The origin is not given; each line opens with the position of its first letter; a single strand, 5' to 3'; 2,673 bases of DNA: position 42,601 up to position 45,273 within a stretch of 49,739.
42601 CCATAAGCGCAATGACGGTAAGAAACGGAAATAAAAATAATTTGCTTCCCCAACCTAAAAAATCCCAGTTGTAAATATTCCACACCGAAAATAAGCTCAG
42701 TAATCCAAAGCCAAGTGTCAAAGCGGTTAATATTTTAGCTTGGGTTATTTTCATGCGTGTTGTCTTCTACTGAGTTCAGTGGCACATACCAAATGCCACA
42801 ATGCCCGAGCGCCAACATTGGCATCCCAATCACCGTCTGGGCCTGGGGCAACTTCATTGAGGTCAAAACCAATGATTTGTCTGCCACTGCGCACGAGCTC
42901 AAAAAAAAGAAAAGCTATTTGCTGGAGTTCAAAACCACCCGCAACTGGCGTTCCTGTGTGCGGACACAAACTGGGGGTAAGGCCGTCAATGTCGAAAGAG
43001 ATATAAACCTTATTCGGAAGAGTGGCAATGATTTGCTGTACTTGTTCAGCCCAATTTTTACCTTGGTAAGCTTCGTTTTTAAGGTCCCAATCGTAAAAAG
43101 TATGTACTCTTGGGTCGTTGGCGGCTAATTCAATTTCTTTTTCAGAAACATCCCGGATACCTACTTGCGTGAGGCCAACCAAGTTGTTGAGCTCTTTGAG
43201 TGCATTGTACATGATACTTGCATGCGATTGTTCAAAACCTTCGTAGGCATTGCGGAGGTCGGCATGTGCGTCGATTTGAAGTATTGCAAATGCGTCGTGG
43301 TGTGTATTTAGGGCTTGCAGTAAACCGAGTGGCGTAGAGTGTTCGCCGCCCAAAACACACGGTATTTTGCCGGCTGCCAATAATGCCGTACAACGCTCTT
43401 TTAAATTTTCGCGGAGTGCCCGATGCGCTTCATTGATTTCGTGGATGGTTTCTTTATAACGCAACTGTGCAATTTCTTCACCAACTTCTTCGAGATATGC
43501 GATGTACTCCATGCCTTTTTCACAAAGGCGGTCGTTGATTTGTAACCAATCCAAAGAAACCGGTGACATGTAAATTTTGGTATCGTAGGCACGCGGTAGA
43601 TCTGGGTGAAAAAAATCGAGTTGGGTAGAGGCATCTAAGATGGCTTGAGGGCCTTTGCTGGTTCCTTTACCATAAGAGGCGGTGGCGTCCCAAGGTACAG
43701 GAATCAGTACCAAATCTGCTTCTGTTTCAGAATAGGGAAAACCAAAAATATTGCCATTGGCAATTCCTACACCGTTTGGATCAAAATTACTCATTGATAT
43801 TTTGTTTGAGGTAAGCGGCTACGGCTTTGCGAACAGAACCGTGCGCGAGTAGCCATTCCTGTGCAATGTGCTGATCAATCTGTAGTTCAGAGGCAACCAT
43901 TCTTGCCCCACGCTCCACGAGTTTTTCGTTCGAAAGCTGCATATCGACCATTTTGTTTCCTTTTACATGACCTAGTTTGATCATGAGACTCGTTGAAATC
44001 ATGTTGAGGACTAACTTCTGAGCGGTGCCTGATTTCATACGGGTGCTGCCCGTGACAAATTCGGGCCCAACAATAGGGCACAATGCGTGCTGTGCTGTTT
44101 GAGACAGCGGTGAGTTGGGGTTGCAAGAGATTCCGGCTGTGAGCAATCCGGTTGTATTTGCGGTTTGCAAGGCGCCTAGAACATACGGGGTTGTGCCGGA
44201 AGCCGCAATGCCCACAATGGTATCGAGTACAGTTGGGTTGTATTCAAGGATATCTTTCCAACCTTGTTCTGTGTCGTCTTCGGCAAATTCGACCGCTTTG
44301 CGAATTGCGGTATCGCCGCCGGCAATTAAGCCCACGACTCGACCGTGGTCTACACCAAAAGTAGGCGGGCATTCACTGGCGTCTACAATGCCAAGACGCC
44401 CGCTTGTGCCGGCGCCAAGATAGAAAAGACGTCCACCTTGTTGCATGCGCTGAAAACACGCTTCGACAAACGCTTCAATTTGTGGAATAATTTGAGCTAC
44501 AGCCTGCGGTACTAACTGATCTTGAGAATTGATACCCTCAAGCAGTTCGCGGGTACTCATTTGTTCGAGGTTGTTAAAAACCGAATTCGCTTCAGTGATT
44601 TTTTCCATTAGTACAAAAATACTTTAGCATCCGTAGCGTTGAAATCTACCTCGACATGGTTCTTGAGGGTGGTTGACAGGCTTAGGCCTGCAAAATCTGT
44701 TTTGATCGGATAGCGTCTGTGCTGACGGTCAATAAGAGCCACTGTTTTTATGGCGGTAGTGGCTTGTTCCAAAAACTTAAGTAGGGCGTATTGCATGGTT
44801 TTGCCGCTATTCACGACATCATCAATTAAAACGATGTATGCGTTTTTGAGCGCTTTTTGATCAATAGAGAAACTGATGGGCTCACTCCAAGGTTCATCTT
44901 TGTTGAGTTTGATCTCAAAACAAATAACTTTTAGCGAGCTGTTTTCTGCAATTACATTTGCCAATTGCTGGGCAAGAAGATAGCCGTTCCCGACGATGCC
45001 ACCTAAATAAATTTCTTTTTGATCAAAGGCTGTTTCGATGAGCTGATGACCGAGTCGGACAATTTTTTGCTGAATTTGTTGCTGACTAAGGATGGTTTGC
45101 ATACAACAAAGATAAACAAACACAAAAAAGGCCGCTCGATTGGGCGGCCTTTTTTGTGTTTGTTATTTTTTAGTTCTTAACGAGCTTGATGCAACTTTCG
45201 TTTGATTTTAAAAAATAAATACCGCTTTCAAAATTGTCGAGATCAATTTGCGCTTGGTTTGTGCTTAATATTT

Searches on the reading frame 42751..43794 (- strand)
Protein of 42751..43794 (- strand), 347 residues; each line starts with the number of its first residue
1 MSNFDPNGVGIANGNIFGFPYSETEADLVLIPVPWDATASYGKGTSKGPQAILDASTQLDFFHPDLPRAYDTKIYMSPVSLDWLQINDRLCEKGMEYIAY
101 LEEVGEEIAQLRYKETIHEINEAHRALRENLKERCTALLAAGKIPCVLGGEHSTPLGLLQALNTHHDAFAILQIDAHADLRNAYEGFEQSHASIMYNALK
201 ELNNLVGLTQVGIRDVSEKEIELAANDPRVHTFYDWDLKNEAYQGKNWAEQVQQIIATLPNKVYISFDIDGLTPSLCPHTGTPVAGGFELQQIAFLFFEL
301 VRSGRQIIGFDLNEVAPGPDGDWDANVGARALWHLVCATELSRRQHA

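Call 17: search_protein_families(library=pfam, proteins=[window:42751-43794:-], max_evalue=0.001)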
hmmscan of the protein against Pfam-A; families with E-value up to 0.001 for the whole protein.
window:42751-43794:- (347 aa): 1 family
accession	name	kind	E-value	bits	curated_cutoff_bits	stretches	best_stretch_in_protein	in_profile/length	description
PF00491.26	Arginase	-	1.5e-52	179.2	22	1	27-335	2-277/280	Arginase family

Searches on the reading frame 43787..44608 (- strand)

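Call 17: search_protein_families(library=pfam, proteins=[window:43787-44608:-], max_evalue=0.001)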
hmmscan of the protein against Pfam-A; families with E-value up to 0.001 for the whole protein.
window:43787-44608:- (273 aa): 4 families
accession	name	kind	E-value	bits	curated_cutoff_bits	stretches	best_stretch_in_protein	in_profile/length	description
PF22645.1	GKRP_SIS_N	-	1.3e-18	67.2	27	1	44-150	2-112/113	Glucokinase regulatory protein N-terminal SIS domain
PF22198.1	GKRP_SIS_2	-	2.5e-08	34.3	27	1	44-100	7-63/191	Glucokinase regulatory protein, second SIS domain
PF01380.27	SIS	-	1.6e-06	28.4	25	1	129-204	55-128/131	SIS domain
PF20741.3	GKRP-like_C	-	4e-06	27.7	27.7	1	218-254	2-38/100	C-terminal lid domain of glucokinase regulatory protein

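Call 82: search_protein_families(library=ncbifam, proteins=[window:43787-44608:-], max_evalue=0.00001)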
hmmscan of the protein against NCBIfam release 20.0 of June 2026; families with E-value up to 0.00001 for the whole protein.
window:43787-44608:- (273 aa): 5 families
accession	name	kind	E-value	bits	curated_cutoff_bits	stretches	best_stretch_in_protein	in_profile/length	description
NF003915.0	PRK05441.1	subfamily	2.1e-111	371.7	168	1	5-269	9-274/300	N-acetylmuramic acid 6-phosphate etherase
NF009222.0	PRK12570.1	subfamily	3.3e-98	328.4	255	1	6-263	17-275/307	N-acetylmuramic acid 6-phosphate etherase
TIGR00274.1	TIGR00274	equivalog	3.7e-97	324.9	302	1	7-263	6-262/291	N-acetylmuramic acid 6-phosphate etherase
TIGR01135.1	glmS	equivalog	4.5e-06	25.4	418.05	0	130-245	341-454/607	glutamine--fructose-6-phosphate transaminase (isomerizing)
NF001484.0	PRK00331.1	subfamily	5.6e-06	25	381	0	130-250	336-453/601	isomerizing glutamine--fructose-6-phosphate transaminase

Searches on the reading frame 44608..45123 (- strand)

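Call 17: search_protein_families(library=pfam, proteins=[window:44608-45123:-], max_evalue=0.001)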
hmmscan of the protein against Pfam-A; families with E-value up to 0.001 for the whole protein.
window:44608-45123:- (171 aa): 1 family
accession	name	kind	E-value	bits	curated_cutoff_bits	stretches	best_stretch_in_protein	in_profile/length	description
PF00156.33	Pribosyltran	-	1.6e-15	57.2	26.3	1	10-150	4-144/158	Phosphoribosyl transferase domain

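Call 82: search_protein_families(library=ncbifam, proteins=[window:44608-45123:-], max_evalue=0.00001)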
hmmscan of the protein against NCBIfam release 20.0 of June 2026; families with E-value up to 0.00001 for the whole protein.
window:44608-45123:- (171 aa): 8 families
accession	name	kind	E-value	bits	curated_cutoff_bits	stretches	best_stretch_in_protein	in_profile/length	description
NF003549.0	PRK05205.1-5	equivalog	9e-25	87.2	138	1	9-167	6-173/182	bifunctional pyr operon transcriptional regulator/uracil phosphoribosyltransferase PyrR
NF003547.0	PRK05205.1-3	equivalog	5.2e-23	81.9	230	1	9-166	14-182/194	bifunctional pyr operon transcriptional regulator/uracil phosphoribosyltransferase PyrR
NF003548.0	PRK05205.1-4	equivalog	6.4e-20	71.7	218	1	9-167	4-164/173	bifunctional pyr operon transcriptional regulator/uracil phosphoribosyltransferase PyrR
NF003546.0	PRK05205.1-2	equivalog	7.6e-16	58.3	268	1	10-167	5-169/175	bifunctional pyr operon transcriptional regulator/uracil phosphoribosyltransferase PyrR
TIGR01203.1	HGPRTase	equivalog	5.4e-13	49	150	1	11-150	2-142/167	hypoxanthine phosphoribosyltransferase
NF003545.0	PRK05205.1-1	equivalog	1.6e-11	44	140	1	15-164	8-158/171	bifunctional pyr operon transcriptional regulator/uracil phosphoribosyltransferase PyrR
NF006605.0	PRK09162.1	equivalog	1.7e-09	37.3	181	1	9-149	15-155/183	hypoxanthine-guanine phosphoribosyltransferase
NF002620.0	PRK02277.1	subfamily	6.3e-07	29.3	115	1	52-134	98-181/201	orotate phosphoribosyltransferase-like protein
